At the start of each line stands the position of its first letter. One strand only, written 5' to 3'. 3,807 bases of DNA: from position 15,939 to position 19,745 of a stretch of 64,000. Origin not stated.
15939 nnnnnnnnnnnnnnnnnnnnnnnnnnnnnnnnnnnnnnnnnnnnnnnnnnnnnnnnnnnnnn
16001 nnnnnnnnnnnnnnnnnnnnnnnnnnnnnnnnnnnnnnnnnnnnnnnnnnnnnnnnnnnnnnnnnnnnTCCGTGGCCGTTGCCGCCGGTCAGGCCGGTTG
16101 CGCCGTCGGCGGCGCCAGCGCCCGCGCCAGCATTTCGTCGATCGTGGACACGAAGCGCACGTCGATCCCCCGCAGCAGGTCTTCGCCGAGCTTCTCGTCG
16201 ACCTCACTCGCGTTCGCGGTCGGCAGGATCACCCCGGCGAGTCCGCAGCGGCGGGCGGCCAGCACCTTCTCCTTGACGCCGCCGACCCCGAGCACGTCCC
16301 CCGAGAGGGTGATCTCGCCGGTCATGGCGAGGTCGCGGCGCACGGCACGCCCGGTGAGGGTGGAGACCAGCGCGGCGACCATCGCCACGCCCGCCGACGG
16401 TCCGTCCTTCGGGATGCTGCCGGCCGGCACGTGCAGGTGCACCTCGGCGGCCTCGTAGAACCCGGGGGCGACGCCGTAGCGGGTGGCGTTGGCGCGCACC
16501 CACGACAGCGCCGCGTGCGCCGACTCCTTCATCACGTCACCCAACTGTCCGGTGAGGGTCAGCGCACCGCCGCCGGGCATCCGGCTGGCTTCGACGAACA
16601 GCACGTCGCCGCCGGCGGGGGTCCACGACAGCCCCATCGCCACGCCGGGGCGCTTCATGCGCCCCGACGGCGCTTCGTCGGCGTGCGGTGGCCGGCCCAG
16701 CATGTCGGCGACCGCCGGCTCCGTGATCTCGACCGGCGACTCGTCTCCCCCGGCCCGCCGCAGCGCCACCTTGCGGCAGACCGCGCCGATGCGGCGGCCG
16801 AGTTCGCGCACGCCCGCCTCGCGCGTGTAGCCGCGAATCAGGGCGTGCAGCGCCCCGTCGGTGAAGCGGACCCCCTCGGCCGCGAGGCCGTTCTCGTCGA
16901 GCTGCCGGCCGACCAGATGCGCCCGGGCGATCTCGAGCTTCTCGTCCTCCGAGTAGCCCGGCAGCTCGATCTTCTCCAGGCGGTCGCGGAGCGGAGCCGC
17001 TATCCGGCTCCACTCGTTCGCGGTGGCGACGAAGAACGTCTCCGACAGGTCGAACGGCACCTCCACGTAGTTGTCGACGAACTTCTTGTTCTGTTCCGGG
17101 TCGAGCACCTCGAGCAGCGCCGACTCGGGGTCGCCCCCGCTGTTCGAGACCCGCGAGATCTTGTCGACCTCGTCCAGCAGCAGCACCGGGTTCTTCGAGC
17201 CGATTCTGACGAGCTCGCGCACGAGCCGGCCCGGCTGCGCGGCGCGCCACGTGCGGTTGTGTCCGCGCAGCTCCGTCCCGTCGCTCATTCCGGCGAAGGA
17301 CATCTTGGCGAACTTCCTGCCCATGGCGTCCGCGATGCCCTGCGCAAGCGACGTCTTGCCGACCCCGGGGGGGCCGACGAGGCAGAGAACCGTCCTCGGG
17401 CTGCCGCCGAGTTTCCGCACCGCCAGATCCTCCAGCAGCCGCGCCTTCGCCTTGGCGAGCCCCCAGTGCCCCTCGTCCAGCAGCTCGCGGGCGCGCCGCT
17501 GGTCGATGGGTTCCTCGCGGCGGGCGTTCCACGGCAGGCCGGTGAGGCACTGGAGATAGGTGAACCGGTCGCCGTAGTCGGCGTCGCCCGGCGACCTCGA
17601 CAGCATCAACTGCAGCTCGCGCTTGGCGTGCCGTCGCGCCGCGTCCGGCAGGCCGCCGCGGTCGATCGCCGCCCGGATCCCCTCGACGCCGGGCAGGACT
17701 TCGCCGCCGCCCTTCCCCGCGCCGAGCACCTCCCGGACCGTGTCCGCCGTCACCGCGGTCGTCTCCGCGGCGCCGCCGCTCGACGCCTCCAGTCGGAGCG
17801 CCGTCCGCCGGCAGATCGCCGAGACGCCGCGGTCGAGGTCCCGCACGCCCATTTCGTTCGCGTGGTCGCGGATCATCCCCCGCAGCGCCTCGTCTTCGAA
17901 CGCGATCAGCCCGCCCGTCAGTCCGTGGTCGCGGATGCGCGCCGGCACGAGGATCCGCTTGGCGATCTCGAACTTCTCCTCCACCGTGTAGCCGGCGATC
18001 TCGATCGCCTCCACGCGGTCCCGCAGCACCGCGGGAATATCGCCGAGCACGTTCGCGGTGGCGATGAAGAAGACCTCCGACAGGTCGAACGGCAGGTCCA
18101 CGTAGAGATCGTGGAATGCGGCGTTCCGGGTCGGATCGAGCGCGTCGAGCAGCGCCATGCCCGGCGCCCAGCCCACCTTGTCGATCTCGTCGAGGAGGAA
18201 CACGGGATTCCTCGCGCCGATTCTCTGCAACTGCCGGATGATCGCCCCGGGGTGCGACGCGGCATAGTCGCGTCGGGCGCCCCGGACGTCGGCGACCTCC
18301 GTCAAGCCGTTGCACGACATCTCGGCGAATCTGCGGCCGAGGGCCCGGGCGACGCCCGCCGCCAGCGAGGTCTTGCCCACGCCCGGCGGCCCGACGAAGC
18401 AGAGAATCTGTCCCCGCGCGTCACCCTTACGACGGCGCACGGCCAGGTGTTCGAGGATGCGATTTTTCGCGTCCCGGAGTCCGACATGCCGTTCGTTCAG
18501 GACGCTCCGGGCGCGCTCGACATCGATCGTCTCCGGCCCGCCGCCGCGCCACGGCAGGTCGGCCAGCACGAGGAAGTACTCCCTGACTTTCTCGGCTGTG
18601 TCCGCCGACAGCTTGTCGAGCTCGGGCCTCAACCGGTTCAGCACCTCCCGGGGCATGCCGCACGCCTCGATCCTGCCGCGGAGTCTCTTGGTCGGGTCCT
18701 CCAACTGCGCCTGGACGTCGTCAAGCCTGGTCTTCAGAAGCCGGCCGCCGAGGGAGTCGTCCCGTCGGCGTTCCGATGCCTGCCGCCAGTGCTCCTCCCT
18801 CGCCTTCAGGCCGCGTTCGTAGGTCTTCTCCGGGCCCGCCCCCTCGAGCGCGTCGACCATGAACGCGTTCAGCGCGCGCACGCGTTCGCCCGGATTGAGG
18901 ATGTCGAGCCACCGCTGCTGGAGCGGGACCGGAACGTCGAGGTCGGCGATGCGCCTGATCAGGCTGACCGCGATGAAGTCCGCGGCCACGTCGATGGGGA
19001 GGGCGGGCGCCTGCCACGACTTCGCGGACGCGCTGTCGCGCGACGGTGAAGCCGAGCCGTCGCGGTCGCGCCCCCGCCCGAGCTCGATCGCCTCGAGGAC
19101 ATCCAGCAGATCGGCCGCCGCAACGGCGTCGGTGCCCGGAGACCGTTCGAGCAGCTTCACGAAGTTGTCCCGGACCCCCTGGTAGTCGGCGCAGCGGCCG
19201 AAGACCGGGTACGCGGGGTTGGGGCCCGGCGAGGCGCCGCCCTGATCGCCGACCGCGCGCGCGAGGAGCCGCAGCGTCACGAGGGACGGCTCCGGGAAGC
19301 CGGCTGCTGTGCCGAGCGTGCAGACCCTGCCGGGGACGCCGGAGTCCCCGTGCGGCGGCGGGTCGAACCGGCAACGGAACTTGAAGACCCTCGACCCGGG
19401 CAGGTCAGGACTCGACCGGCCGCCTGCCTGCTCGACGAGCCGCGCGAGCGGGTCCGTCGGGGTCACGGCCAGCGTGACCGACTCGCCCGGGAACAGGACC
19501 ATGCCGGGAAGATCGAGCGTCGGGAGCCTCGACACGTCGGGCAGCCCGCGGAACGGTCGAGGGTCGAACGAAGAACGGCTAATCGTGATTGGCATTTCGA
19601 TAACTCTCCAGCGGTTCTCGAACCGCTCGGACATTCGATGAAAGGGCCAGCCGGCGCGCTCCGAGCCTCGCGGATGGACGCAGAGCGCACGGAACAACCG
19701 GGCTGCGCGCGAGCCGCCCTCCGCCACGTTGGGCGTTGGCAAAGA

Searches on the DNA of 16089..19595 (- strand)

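Call 92: search_rna_families(sources=[L004, L005, L006, L007, L009, L016], threshold=gathering)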
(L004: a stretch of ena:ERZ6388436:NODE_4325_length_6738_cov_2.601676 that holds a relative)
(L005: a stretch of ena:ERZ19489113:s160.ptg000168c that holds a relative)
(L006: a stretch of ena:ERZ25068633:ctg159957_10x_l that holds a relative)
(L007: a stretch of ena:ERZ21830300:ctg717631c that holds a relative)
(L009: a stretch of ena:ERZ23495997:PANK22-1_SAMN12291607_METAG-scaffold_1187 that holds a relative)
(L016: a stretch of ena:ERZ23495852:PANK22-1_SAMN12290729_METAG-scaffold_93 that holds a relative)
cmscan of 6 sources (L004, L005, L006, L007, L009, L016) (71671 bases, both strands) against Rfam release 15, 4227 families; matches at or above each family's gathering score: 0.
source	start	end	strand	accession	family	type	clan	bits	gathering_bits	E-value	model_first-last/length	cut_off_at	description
